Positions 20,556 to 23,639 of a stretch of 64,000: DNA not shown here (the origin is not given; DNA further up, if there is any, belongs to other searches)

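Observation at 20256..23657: Integrase-less tRNA-Asn island carrying a solitary MmeI-family type IIL restriction-modification enzyme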

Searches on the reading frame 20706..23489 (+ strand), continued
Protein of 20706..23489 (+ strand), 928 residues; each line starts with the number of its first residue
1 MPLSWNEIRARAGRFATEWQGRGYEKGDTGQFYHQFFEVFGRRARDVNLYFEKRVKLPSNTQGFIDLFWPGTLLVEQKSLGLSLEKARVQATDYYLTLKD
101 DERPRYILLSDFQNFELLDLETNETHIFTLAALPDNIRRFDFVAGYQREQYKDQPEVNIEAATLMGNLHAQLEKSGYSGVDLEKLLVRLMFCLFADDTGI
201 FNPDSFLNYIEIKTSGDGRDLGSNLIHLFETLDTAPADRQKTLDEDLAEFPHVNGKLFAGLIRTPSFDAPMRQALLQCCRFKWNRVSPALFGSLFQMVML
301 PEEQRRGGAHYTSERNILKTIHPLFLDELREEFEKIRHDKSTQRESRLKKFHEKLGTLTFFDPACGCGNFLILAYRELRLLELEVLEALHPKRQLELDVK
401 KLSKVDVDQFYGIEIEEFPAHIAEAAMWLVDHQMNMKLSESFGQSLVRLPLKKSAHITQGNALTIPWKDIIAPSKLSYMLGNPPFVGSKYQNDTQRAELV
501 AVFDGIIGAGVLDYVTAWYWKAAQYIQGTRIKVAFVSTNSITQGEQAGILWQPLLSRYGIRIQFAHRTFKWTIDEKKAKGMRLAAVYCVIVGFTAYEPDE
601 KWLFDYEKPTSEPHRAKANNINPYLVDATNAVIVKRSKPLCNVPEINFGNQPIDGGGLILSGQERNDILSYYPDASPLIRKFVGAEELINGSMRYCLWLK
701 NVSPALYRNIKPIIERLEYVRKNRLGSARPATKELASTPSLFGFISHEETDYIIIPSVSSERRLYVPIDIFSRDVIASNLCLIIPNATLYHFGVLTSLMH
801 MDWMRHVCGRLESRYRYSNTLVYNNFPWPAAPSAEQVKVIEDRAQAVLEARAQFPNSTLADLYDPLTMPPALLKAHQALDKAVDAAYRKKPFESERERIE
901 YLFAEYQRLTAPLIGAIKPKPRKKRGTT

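Call 18: find_encoding_contigs(protein=P0001, flank=10000, max_places=6)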
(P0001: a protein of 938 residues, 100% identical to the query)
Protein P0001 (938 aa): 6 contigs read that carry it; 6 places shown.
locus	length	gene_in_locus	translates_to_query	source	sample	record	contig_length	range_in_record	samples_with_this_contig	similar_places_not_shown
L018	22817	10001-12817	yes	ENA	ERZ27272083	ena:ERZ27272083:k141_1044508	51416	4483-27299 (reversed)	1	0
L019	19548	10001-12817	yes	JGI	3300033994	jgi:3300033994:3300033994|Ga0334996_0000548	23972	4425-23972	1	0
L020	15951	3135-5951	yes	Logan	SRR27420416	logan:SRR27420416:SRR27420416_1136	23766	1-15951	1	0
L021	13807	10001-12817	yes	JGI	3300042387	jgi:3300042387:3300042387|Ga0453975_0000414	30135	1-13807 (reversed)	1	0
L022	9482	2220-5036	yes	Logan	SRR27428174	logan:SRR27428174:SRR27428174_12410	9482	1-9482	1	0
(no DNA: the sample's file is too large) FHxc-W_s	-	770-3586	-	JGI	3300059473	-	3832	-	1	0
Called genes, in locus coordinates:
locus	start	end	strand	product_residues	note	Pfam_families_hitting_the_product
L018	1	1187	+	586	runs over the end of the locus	PF00664:ABC_membrane, PF00005:ABC_tran, PF02463:SMC_N (weak), PF13304:AAA_21 (faint)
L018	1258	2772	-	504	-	PF13646:HEAT_2 (weak)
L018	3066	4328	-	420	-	PF07498:Rho_N, PF07497:Rho_RNA_bind, PF00006:ATP-synt_ab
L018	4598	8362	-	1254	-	PF18327:PRODH, PF14850:Pro_dh-DNA_bdg, PF01619:Pro_dh, PF00171:Aldedh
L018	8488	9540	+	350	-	PF02423:OCD_Mu_crystall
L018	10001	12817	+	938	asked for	PF20464:MmeI_N, PF20465:MmeI_hel, PF20473:MmeI_Mtase, PF20466:MmeI_TRD, PF20467:MmeI_C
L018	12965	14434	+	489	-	PF00108:Thiolase_N, PF02803:Thiolase_C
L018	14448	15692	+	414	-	PF00733:Asn_synthase (weak), PF03054:tRNA_Me_trans, PF20259:tRNA_Me_trans_M, PF20258:tRNA_Me_trans_C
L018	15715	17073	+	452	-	PF03109:ABC1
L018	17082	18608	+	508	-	PF13231:PMT_2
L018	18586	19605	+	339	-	PF03706:LPG_synthase_TM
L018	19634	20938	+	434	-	PF01075:Glyco_transf_9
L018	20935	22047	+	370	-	PF00724:Oxidored_FMN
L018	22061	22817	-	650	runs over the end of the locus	PF02518:HATPase_c (weak), PF13589:HATPase_c_3 (weak), PF01119:DNA_mis_repair, PF08676:MutL_C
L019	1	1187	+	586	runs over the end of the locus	PF00664:ABC_membrane, PF00005:ABC_tran, PF02463:SMC_N (weak), PF13304:AAA_21 (faint)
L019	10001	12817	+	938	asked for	PF20464:MmeI_N, PF20465:MmeI_hel, PF20473:MmeI_Mtase, PF20466:MmeI_TRD, PF20467:MmeI_C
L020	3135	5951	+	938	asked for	PF20464:MmeI_N, PF20465:MmeI_hel, PF20473:MmeI_Mtase, PF20466:MmeI_TRD, PF20467:MmeI_C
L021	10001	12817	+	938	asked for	PF20464:MmeI_N, PF20465:MmeI_hel, PF20473:MmeI_Mtase, PF20466:MmeI_TRD, PF20467:MmeI_C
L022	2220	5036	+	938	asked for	PF20464:MmeI_N, PF20465:MmeI_hel, PF20473:MmeI_Mtase, PF20466:MmeI_TRD, PF20467:MmeI_C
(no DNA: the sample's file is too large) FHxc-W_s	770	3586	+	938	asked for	PF20464:MmeI_N, PF20465:MmeI_hel, PF20473:MmeI_Mtase, PF20466:MmeI_TRD, PF20467:MmeI_C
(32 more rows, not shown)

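Call 19: find_encoding_contigs(protein=P0123, flank=10000, max_places=4)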
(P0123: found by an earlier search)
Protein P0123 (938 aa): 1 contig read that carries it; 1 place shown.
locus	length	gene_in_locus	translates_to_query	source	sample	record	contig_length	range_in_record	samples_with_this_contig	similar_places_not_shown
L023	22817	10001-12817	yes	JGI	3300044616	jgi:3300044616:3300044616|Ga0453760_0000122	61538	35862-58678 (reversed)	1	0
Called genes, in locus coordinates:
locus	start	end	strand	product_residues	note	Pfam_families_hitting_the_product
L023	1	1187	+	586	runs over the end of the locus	PF00664:ABC_membrane, PF00005:ABC_tran, PF02463:SMC_N (faint), PF13304:AAA_21 (faint)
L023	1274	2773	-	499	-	PF13646:HEAT_2 (faint)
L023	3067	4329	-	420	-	PF07498:Rho_N, PF07497:Rho_RNA_bind, PF00006:ATP-synt_ab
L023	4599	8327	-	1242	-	PF18327:PRODH, PF14850:Pro_dh-DNA_bdg, PF01619:Pro_dh, PF00171:Aldedh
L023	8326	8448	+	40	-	-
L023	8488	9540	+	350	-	PF02423:OCD_Mu_crystall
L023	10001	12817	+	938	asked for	PF20464:MmeI_N, PF20465:MmeI_hel, PF20473:MmeI_Mtase, PF20466:MmeI_TRD, PF20467:MmeI_C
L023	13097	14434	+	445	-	PF00108:Thiolase_N, PF02803:Thiolase_C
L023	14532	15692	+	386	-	PF00733:Asn_synthase (weak), PF03054:tRNA_Me_trans, PF20259:tRNA_Me_trans_M, PF20258:tRNA_Me_trans_C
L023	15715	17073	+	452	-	PF03109:ABC1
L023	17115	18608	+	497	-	PF13231:PMT_2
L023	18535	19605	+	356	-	PF03706:LPG_synthase_TM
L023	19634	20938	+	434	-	PF01075:Glyco_transf_9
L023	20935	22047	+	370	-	PF00724:Oxidored_FMN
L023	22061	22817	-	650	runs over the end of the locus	PF02518:HATPase_c (weak), PF13589:HATPase_c_3 (weak), PF01119:DNA_mis_repair, PF08676:MutL_C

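Call 20: find_encoding_contigs(protein=P0014, flank=10000, max_places=4)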
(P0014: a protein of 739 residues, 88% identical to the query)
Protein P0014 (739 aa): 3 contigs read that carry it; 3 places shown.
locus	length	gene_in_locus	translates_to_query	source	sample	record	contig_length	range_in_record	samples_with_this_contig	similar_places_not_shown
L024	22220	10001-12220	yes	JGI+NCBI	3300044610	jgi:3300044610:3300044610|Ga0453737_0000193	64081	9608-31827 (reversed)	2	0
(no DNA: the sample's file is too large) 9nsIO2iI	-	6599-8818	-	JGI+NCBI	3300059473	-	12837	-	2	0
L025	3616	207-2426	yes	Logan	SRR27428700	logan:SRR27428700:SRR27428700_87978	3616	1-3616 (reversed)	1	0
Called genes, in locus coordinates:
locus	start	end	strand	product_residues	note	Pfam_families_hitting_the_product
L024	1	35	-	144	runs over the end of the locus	PF11911:DUF3429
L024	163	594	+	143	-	PF02469:Fasciclin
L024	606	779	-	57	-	-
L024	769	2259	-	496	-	PF02696:SelO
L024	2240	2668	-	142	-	-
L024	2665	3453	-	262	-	PF03441:FAD_binding_7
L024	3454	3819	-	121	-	PF09996:DUF2237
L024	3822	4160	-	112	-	PF00903:Glyoxalase (faint)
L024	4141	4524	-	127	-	PF04134:DCC1-like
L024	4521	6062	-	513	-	PF04244:DPRP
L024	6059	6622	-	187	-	PF00255:GSHPx, PF00578:AhpC-TSA (faint)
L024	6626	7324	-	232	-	PF00106:adh_short, PF01370:Epimerase (faint), PF13561:adh_short_C2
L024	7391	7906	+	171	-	PF00571:CBS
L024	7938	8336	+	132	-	PF00903:Glyoxalase, PF13669:Glyoxalase_4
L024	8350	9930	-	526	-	PF00875:DNA_photolyase, PF03441:FAD_binding_7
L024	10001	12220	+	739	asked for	PF20464:MmeI_N, PF20465:MmeI_hel, PF20473:MmeI_Mtase, PF20466:MmeI_TRD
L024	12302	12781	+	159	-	PF20466:MmeI_TRD, PF20467:MmeI_C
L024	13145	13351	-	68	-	-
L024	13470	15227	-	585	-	PF13148:DUF3987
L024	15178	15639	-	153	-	PF19898:DUF6371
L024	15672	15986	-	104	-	-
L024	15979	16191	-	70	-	PF12728:HTH_17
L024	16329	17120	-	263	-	-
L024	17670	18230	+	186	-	PF18306:LDcluster4, PF03641:Lysine_decarbox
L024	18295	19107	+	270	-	PF07963:N_methyl (weak)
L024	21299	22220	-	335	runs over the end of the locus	PF00348:polyprenyl_synt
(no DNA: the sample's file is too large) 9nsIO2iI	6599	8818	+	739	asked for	PF20464:MmeI_N, PF20465:MmeI_hel, PF20473:MmeI_Mtase, PF20466:MmeI_TRD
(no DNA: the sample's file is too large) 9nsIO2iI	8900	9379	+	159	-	PF20466:MmeI_TRD, PF20467:MmeI_C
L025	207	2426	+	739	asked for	PF20464:MmeI_N, PF20465:MmeI_hel, PF20473:MmeI_Mtase, PF20466:MmeI_TRD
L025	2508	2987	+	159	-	PF20466:MmeI_TRD, PF20467:MmeI_C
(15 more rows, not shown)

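Call 25: find_homologous_proteins(query=L018:8488-9540:+, max_evalue=1e-80)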
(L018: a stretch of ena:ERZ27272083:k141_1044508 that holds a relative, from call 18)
Query L018:8488-9540:+ (350 aa): 7957 proteins with E <= 1e-80 among 8000 candidates; the best 120 are listed.
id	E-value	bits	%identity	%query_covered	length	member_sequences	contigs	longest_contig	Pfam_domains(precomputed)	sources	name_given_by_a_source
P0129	1.1e-230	782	100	100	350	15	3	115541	PF02423.22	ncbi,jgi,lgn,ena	jgi:ornithine cyclodeaminase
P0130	1.0e-185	635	81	98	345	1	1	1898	PF02423.22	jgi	jgi:ornithine cyclodeaminase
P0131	7.5e-148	510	66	97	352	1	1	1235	PF02423.22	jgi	-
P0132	1.6e-146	506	67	96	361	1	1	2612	PF02423.22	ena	-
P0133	1.7e-146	506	67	96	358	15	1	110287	PF02423.22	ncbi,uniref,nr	ncbi:ornithine cyclodeaminase [Aromatoleum toluolicum]|uniref:Ornithine cyclodeaminase n=1 Tax=Aroma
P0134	7.4e-146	504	66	95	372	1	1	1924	PF02423.22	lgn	-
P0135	5.8e-145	501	65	97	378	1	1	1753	PF02423.22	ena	-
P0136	8.3e-145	500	67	95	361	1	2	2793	PF02423.22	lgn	-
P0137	4.4e-144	498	65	98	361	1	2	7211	PF02423.22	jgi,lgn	jgi:ornithine cyclodeaminase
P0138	1.0e-143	497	66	95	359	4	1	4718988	PF02423.22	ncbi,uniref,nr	ncbi:ornithine cyclodeaminase [Noviherbaspirillum sp. UKPF54]|uniref:ornithine cyclodeaminase n=1 Ta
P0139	4.2e-143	495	65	96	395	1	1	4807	PF02423.22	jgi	jgi:ornithine cyclodeaminase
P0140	6.1e-143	494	66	91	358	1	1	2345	PF02423.22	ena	-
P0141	6.2e-143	494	66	95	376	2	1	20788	PF02423.22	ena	-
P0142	4.4e-142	491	64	97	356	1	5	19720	PF02423.22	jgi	-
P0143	4.9e-142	491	64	97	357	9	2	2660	PF02423.22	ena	-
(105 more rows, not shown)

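Call 36: find_encoding_contigs(protein=P0002, flank=10000, max_places=3)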
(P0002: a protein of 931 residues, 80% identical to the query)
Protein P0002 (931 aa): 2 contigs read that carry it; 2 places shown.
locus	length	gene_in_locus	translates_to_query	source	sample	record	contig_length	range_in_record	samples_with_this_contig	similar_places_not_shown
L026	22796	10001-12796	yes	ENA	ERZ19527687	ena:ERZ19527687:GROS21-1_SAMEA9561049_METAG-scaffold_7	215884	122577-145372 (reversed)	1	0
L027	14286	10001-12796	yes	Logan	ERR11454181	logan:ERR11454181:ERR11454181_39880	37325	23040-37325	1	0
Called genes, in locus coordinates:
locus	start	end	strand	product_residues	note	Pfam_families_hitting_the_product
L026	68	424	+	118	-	PF00462:Glutaredoxin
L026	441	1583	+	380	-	PF00696:AA_kinase, PF01472:PUA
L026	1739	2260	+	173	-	-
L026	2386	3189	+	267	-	PF13098:Thioredoxin_2 (faint), PF13462:Thioredoxin_4, PF01323:DSBA, PF13743:Thioredoxin_5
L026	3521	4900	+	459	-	-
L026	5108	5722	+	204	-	PF17726:DpnI_C, PF01844:HNH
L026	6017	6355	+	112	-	PF02686:GatC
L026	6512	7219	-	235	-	PF01027:Bax1-I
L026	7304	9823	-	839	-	PF13491:FtsK_4TM, PF17854:FtsK_alpha, PF01580:FtsK_SpoIIIE, PF09397:FtsK_gamma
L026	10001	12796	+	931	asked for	PF20464:MmeI_N, PF20465:MmeI_hel, PF20473:MmeI_Mtase, PF20466:MmeI_TRD, PF20467:MmeI_C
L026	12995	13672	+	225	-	-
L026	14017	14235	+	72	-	-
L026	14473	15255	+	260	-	PF00005:ABC_tran, PF13304:AAA_21 (faint)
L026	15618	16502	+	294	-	PF03328:HpcH_HpaI, PF15617:C-C_Bond_Lyase (faint)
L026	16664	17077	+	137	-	PF01127:Sdh_cyt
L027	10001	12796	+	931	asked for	PF20464:MmeI_N, PF20465:MmeI_hel, PF20473:MmeI_Mtase, PF20466:MmeI_TRD, PF20467:MmeI_C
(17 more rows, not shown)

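Call 37: find_encoding_contigs(protein=P0003, flank=10000, max_places=3)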
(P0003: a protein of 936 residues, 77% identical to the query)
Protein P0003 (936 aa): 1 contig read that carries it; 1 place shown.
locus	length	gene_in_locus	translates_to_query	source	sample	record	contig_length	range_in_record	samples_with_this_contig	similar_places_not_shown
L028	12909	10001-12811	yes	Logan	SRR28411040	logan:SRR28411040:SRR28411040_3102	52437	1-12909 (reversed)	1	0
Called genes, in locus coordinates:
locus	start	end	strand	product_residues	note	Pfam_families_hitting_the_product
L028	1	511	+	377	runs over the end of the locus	-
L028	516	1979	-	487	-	PF00478:IMPDH, PF03060:NMO (weak), PF00571:CBS, PF03060:NMO (weak)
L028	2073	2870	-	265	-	PF01728:FtsJ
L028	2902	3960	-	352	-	PF02541:Ppx-GppA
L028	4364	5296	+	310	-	-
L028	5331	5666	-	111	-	PF09361:Phasin_2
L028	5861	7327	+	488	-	PF00768:Peptidase_S11, PF13354:Beta-lactamase2, PF05036:SPOR (weak)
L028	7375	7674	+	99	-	-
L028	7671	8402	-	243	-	-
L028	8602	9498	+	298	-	PF02569:Pantoate_ligase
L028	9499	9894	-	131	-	PF07370:DUF1489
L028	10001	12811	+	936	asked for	PF20464:MmeI_N, PF20465:MmeI_hel, PF20473:MmeI_Mtase, PF07669:Eco57I (weak), PF20466:MmeI_TRD, PF20467:MmeI_C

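Call 39: search_protein_families(library=pfam, proteins=[L024:16329-17165:-, L024:15672-16001:-, L024:15178-15675:-, L024:13145-13648:-], max_evalue=1)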
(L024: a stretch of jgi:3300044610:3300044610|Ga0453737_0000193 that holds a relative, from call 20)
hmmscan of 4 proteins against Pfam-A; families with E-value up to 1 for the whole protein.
L024:16329-17165:- (278 aa): 0 families

L024:15672-16001:- (109 aa): 1 family
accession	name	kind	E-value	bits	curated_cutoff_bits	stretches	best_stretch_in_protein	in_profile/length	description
PF01807.25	Zn_ribbon_DnaG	-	0.07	13.4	24.9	1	38-104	28-92/98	CHC2 zinc finger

L024:15178-15675:- (165 aa): 4 families
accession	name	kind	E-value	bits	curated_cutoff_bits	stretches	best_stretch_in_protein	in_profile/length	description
PF19898.4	DUF6371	-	4.6e-08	33.4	27.7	1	33-148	34-149/150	Domain of unknown function (DUF6371)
PF01751.28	Toprim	-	7.8e-05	23.2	23.1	1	102-157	5-73/96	Toprim domain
PF04565.21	RNA_pol_Rpb2_3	-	0.011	16.3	21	1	29-60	25-56/68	RNA polymerase Rpb2, domain 3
PF13155.12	Toprim_2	-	0.026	15.3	22.1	1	111-156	12-58/88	Toprim-like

L024:13145-13648:- (167 aa): 0 families

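Call 45: find_encoding_contigs(protein=P0129, flank=6000, max_places=10)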
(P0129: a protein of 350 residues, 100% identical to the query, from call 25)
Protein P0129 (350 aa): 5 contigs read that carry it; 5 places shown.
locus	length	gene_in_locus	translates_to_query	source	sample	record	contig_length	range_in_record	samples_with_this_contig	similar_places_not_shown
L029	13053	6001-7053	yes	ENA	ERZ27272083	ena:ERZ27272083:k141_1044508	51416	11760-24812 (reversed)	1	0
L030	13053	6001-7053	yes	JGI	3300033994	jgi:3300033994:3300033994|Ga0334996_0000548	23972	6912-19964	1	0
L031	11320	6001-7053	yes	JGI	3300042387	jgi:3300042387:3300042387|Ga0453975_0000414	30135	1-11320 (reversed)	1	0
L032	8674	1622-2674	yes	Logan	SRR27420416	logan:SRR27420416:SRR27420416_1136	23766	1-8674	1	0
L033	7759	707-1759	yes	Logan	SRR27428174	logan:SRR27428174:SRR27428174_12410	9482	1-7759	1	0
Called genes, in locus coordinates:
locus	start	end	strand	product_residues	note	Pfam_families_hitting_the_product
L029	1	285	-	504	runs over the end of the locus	PF13646:HEAT_2 (weak)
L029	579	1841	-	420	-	PF07498:Rho_N, PF07497:Rho_RNA_bind, PF00006:ATP-synt_ab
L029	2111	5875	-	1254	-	PF18327:PRODH, PF14850:Pro_dh-DNA_bdg, PF01619:Pro_dh, PF00171:Aldedh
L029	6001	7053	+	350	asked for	PF02423:OCD_Mu_crystall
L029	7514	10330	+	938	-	PF20464:MmeI_N, PF20465:MmeI_hel, PF20473:MmeI_Mtase, PF20466:MmeI_TRD, PF20467:MmeI_C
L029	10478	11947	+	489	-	PF00108:Thiolase_N, PF02803:Thiolase_C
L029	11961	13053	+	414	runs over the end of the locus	PF00733:Asn_synthase (weak), PF03054:tRNA_Me_trans, PF20259:tRNA_Me_trans_M, PF20258:tRNA_Me_trans_C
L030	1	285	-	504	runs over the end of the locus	PF13646:HEAT_2 (weak)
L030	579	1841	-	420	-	PF07498:Rho_N, PF07497:Rho_RNA_bind, PF00006:ATP-synt_ab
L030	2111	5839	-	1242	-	PF18327:PRODH, PF14850:Pro_dh-DNA_bdg, PF01619:Pro_dh, PF00171:Aldedh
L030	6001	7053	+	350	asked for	PF02423:OCD_Mu_crystall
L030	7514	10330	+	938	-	PF20464:MmeI_N, PF20465:MmeI_hel, PF20473:MmeI_Mtase, PF20466:MmeI_TRD, PF20467:MmeI_C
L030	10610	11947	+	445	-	PF00108:Thiolase_N, PF02803:Thiolase_C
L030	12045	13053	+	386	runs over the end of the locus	PF00733:Asn_synthase (weak), PF03054:tRNA_Me_trans, PF20259:tRNA_Me_trans_M, PF20258:tRNA_Me_trans_C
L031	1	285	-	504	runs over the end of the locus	PF13646:HEAT_2 (weak)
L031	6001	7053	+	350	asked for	PF02423:OCD_Mu_crystall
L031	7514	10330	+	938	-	PF20464:MmeI_N, PF20465:MmeI_hel, PF20473:MmeI_Mtase, PF20466:MmeI_TRD, PF20467:MmeI_C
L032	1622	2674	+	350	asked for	PF02423:OCD_Mu_crystall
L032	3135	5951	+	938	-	PF20464:MmeI_N, PF20465:MmeI_hel, PF20473:MmeI_Mtase, PF20466:MmeI_TRD, PF20467:MmeI_C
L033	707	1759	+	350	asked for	PF02423:OCD_Mu_crystall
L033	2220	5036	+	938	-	PF20464:MmeI_N, PF20465:MmeI_hel, PF20473:MmeI_Mtase, PF20466:MmeI_TRD, PF20467:MmeI_C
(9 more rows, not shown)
